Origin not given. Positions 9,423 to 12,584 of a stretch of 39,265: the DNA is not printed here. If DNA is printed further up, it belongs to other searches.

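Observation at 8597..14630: Single operon of a T9SS-secreted LTD protein, a SusD-less TonB-dependent receptor and a T9SS-secreted double-HKD enzyme: candidate capture, degradation and import module for extracellular DNA or another phosphodiester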

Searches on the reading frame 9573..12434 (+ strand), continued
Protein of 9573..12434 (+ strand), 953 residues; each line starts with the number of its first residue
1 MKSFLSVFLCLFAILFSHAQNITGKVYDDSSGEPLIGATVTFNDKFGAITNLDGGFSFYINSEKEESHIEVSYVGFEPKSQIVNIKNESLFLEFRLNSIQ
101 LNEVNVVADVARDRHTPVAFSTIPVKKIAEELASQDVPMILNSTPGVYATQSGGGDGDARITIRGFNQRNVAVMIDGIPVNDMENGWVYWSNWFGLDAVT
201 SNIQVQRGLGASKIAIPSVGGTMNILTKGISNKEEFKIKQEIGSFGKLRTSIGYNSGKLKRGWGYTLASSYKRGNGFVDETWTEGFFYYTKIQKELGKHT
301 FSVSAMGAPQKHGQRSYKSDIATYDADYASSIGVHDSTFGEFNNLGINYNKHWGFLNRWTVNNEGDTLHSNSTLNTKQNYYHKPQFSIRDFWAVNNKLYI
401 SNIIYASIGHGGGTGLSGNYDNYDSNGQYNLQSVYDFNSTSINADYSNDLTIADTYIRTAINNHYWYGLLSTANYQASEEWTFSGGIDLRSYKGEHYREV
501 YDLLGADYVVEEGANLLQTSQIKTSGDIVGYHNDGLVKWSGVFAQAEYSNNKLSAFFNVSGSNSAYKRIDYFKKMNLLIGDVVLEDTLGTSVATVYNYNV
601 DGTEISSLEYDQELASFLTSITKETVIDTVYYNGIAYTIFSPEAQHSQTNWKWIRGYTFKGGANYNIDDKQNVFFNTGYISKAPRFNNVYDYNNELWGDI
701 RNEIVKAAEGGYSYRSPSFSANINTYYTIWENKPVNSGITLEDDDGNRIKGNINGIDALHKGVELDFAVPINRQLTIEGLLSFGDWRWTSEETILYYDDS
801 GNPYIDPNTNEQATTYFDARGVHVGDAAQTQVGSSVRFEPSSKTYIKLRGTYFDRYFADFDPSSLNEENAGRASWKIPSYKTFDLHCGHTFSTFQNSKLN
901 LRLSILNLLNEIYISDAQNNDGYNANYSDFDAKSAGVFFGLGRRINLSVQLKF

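Call 53: find_encoding_contigs(protein=P0293, flank=7000, max_places=2)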
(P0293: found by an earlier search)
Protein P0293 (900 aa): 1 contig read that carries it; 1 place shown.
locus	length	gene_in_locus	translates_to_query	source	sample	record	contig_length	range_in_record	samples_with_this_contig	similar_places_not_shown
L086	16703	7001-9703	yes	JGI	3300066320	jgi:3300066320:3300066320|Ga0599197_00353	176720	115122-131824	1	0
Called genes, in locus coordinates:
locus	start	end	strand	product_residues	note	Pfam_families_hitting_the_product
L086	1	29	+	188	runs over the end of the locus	PF13358:DDE_3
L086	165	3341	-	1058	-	PF00082:Peptidase_S8, PF18962:Por_Secre_tail (faint)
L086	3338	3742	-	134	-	PF13620:CarboxypepD_reg, PF13715:CarbopepD_reg_2 (weak)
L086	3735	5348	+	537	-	PF13600:DUF4140, PF13598:DUF4139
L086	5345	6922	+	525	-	PF01408:GFO_IDH_MocA, PF02894:GFO_IDH_MocA_C, PF22725:GFO_IDH_MocA_C3, PF25084:LbH_EIF2B (weak), PF00132:Hexapep, PF14602:Hexapep_2, PF25087:GMPPB_C (faint), PF00132:Hexapep (weak)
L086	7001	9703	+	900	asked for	PF13715:CarbopepD_reg_2, PF07715:Plug, PF00593:TonB_dep_Rec_b-barrel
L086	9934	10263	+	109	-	PF01253:SUI1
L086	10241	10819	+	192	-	PF01725:Ham1p_like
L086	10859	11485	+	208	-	PF00485:PRK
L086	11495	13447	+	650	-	PF13616:Rotamase_3, PF00639:Rotamase, PF13145:Rotamase_2 (weak), PF13616:Rotamase_3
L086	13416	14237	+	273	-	-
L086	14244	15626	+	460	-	PF09312:SurA_N (weak), PF13145:Rotamase_2 (faint), PF13616:Rotamase_3, PF00639:Rotamase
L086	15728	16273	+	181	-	-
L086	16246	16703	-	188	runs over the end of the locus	PF13358:DDE_3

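Call 54: find_encoding_contigs(protein=P0187, flank=7000, max_places=2)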
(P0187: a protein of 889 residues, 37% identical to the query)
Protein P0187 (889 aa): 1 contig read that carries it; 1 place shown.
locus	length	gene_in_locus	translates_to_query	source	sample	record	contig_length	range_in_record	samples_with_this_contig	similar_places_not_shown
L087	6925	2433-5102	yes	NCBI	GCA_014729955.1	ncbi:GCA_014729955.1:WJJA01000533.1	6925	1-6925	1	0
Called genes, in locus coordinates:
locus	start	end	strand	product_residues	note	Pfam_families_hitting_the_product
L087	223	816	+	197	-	-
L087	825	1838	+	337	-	PF00296:Bac_luciferase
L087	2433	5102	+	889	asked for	PF13620:CarboxypepD_reg, PF13715:CarbopepD_reg_2, PF07715:Plug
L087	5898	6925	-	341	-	PF03030:H_PPase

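Call 55: find_encoding_contigs(protein=P0208, flank=7000, max_places=2)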
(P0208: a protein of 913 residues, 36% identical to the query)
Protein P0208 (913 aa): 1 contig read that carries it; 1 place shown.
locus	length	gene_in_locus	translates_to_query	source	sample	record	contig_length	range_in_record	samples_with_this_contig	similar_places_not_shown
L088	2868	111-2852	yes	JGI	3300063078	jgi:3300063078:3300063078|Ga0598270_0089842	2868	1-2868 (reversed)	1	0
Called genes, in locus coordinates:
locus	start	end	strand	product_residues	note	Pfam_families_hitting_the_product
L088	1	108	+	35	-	?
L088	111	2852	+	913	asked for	PF13620:CarboxypepD_reg, PF13715:CarbopepD_reg_2, PF07715:Plug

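Call 87: search_protein_families(library=padloc, proteins=[window:9573-12434:+], max_evalue=0.001)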
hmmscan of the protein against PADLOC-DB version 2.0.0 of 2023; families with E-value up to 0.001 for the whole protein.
window:9573-12434:+ (953 aa): 0 families

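Call 88: search_protein_families(library=ncbifam, proteins=[L081:8482-10263:+, P0252], max_evalue=0.001)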
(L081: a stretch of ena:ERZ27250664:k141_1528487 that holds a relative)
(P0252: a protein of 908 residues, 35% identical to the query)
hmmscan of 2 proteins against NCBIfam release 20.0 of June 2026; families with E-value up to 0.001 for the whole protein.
L081:8482-10263:+ (593 aa): 1 family
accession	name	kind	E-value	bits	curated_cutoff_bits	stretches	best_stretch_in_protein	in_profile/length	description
NF038128.1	choice_anch_J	domain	1.5e-10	41.5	30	1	447-565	28-148/162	choice-of-anchor J domain-containing protein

P0252 (908 aa): 2 families
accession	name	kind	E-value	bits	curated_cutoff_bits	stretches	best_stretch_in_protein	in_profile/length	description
TIGR04056.1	OMP_RagA_SusC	subfamily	1.1e-32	113.4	368.25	1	23-180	2-165/981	SusC/RagA family TonB-linked outer membrane protein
TIGR01779.1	TonB-B12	equivalog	3e-10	39.3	599.7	1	107-275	37-202/614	TonB-dependent vitamin B12 receptor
